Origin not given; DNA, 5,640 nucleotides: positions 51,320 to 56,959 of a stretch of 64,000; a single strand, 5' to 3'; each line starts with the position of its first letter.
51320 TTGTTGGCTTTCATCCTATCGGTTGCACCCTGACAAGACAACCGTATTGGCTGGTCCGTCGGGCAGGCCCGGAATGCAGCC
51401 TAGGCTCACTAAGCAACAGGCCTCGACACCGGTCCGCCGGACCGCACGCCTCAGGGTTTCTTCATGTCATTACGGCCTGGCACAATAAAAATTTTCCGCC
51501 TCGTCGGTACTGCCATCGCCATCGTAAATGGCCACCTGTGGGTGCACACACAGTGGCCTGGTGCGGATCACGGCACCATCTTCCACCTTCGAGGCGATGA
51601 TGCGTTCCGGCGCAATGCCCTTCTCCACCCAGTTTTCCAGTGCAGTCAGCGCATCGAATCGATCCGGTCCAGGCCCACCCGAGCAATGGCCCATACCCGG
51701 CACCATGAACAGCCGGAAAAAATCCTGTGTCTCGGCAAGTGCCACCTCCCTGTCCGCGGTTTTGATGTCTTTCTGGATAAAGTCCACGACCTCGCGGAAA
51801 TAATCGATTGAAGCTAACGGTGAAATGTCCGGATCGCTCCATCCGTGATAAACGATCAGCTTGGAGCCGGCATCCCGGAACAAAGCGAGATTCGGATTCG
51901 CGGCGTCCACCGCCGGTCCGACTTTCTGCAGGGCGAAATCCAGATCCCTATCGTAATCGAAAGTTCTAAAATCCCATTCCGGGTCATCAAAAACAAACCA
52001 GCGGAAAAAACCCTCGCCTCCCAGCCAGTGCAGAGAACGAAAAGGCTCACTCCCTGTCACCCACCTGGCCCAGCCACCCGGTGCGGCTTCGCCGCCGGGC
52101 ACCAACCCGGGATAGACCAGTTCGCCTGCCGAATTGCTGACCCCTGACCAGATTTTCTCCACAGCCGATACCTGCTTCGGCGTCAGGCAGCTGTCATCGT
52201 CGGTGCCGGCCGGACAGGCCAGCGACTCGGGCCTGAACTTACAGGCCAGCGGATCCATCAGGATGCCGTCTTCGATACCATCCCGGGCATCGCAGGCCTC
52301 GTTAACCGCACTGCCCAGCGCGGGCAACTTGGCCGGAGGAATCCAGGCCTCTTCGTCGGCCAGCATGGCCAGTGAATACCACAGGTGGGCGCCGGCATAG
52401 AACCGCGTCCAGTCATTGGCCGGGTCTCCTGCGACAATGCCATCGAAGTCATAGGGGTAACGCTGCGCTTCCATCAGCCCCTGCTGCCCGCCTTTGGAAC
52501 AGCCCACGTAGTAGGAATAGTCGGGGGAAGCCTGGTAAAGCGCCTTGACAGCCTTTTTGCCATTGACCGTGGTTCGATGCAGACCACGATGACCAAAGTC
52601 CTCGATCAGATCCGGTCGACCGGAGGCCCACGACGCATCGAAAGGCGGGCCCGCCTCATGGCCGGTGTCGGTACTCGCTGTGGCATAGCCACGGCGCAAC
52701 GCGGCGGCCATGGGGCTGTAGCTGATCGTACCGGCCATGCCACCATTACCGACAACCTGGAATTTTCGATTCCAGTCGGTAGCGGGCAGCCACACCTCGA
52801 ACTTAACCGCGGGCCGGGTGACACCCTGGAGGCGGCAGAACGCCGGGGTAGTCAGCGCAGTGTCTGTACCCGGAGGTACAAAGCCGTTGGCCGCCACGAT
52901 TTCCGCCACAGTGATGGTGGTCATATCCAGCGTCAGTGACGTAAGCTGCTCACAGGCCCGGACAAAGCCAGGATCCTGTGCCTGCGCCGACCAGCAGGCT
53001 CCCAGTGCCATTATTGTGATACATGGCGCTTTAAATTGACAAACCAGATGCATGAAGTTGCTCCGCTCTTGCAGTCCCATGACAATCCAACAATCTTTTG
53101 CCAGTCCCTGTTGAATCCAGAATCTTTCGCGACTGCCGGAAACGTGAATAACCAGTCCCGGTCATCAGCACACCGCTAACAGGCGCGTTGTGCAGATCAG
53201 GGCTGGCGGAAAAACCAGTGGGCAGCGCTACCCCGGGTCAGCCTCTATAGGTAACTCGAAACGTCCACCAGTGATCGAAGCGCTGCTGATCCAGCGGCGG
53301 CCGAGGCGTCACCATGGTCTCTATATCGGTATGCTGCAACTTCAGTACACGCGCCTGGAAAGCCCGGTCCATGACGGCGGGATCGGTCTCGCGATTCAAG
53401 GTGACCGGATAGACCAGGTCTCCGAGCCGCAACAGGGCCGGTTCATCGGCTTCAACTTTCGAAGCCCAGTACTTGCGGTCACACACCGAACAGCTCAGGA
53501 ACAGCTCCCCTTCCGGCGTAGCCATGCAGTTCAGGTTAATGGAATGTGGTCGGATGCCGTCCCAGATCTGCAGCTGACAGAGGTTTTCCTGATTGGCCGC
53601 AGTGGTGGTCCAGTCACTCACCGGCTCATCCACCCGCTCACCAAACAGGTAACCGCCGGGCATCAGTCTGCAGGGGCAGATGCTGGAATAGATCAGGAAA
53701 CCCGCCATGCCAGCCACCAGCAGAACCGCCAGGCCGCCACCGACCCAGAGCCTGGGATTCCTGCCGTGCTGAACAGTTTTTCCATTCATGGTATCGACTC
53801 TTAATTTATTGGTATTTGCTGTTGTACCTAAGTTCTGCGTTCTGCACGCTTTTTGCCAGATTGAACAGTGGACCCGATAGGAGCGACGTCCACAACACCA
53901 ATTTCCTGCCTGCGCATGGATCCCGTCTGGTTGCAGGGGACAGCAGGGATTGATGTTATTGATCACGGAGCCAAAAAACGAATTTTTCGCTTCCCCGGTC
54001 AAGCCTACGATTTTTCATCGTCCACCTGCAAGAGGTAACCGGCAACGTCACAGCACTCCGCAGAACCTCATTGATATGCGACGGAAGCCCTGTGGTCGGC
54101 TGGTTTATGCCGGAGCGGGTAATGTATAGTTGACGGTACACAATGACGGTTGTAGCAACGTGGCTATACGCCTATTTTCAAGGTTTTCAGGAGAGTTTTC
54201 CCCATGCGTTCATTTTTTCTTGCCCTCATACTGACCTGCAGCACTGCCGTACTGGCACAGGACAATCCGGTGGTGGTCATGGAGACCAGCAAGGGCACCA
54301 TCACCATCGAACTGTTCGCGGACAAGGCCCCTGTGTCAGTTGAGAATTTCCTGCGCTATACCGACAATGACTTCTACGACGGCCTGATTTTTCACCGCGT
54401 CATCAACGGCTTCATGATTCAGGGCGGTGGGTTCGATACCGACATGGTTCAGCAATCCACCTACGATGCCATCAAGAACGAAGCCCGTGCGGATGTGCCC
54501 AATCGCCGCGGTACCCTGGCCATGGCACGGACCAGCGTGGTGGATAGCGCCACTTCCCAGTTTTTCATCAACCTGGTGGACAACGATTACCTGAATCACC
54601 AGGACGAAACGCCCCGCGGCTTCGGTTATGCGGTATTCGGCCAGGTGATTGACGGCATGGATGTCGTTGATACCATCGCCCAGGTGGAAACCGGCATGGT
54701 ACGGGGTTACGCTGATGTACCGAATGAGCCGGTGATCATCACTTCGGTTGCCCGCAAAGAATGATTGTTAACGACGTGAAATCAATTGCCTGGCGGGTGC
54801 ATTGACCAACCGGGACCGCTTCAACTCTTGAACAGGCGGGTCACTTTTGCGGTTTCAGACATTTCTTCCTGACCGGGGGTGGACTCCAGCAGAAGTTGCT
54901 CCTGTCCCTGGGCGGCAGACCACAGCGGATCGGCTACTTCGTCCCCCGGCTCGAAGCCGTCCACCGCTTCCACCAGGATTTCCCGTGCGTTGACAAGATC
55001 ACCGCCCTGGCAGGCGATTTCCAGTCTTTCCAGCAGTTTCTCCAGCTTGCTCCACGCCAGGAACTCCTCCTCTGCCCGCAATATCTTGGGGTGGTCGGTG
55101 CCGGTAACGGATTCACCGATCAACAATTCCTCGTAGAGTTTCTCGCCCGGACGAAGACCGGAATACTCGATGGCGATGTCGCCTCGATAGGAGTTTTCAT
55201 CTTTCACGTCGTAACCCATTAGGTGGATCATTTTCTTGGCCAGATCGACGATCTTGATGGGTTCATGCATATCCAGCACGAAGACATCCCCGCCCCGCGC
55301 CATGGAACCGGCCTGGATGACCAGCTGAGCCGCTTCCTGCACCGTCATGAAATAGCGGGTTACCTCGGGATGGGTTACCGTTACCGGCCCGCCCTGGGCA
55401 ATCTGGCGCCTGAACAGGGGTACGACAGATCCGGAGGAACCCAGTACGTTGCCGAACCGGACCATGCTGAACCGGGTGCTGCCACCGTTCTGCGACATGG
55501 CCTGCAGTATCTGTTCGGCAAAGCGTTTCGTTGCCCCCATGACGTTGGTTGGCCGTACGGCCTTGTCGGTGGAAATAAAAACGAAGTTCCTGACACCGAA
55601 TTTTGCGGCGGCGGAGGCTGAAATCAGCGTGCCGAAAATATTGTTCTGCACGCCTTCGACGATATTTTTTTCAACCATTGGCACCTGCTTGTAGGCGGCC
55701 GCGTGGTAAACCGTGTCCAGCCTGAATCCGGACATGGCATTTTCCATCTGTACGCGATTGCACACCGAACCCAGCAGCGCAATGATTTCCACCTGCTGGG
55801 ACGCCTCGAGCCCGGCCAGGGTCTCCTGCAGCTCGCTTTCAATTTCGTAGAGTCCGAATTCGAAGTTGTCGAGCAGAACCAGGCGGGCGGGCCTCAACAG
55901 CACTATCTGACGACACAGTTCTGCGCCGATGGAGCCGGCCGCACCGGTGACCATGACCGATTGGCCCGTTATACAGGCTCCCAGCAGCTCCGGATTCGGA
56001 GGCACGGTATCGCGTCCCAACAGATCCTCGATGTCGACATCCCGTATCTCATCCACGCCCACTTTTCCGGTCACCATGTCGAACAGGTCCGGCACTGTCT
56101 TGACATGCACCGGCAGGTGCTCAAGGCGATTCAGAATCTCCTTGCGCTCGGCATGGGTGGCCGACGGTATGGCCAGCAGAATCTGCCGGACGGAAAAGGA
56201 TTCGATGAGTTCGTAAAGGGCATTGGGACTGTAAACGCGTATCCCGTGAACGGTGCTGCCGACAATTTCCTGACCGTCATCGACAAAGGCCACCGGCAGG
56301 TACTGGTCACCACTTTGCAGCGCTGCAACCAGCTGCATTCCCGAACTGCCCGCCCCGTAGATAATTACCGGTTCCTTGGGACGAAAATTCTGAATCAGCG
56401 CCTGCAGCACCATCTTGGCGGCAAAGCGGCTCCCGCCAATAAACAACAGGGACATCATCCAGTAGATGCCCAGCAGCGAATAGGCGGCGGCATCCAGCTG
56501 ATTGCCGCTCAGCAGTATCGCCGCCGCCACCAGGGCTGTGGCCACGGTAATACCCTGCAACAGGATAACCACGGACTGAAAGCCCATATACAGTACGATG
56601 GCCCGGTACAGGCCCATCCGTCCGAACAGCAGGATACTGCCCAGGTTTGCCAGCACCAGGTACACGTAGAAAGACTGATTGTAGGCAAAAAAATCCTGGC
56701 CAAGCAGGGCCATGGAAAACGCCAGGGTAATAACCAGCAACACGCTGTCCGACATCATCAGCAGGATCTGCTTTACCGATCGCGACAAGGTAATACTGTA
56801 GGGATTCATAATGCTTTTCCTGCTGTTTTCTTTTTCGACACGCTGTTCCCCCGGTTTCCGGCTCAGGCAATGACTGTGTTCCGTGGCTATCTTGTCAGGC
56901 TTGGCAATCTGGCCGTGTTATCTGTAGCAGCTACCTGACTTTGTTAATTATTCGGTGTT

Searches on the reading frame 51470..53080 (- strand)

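Call 52: search_protein_families(library=pfam, proteins=[window:51470-53080:-], max_evalue=0.00001)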
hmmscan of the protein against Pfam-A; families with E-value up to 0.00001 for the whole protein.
window:51470-53080:- (536 aa): 1 family
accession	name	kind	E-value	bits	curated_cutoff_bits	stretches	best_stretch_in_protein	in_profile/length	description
PF07519.17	Tannase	-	4.7e-123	412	29.8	1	81-534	9-490/490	Tannase and feruloyl esterase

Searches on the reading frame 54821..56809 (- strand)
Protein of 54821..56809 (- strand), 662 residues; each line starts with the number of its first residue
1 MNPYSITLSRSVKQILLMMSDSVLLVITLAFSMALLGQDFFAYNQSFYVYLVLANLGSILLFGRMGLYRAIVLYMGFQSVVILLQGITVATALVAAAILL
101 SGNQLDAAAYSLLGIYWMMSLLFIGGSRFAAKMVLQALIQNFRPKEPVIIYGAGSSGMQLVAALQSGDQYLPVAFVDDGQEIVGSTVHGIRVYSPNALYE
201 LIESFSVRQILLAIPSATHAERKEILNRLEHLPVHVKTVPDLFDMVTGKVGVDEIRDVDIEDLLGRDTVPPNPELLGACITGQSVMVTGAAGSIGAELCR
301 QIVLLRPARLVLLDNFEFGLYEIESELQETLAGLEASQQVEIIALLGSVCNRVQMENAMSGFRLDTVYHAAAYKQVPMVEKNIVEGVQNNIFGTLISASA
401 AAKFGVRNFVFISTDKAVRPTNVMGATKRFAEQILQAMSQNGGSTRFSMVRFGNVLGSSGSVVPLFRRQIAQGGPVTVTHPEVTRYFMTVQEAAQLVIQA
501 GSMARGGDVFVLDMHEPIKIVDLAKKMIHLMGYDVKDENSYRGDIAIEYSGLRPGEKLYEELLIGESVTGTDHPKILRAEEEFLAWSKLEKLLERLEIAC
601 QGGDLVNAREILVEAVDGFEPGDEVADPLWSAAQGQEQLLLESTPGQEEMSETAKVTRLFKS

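Call 52: search_protein_families(library=pfam, proteins=[window:54821-56809:-], max_evalue=0.00001)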
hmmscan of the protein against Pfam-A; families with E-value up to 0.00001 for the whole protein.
window:54821-56809:- (662 aa): 6 families
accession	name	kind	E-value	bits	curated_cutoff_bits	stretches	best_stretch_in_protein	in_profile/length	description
PF02719.21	Polysacc_synt_2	-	1.3e-117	392.6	20.2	1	285-580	1-292/293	Polysaccharide biosynthesis protein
PF01370.27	Epimerase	-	2.1e-20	73.6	20.9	1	285-503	1-227/240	NAD dependent epimerase/dehydratase family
PF13727.12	CoA_binding_3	-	5.7e-10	39.9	25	1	66-240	4-175/175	CoA-binding domain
PF04321.23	RmlD_sub_bind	-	7.7e-09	35.5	27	1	285-480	3-177/287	RmlD substrate binding domain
PF01073.25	3Beta_HSD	-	1.9e-08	34.1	22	1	286-421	1-123/280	3-beta hydroxysteroid dehydrogenase/isomerase family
PF16363.11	GDP_Man_Dehyd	-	7.1e-07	29.4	27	1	286-415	1-130/332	GDP-mannose 4,6 dehydratase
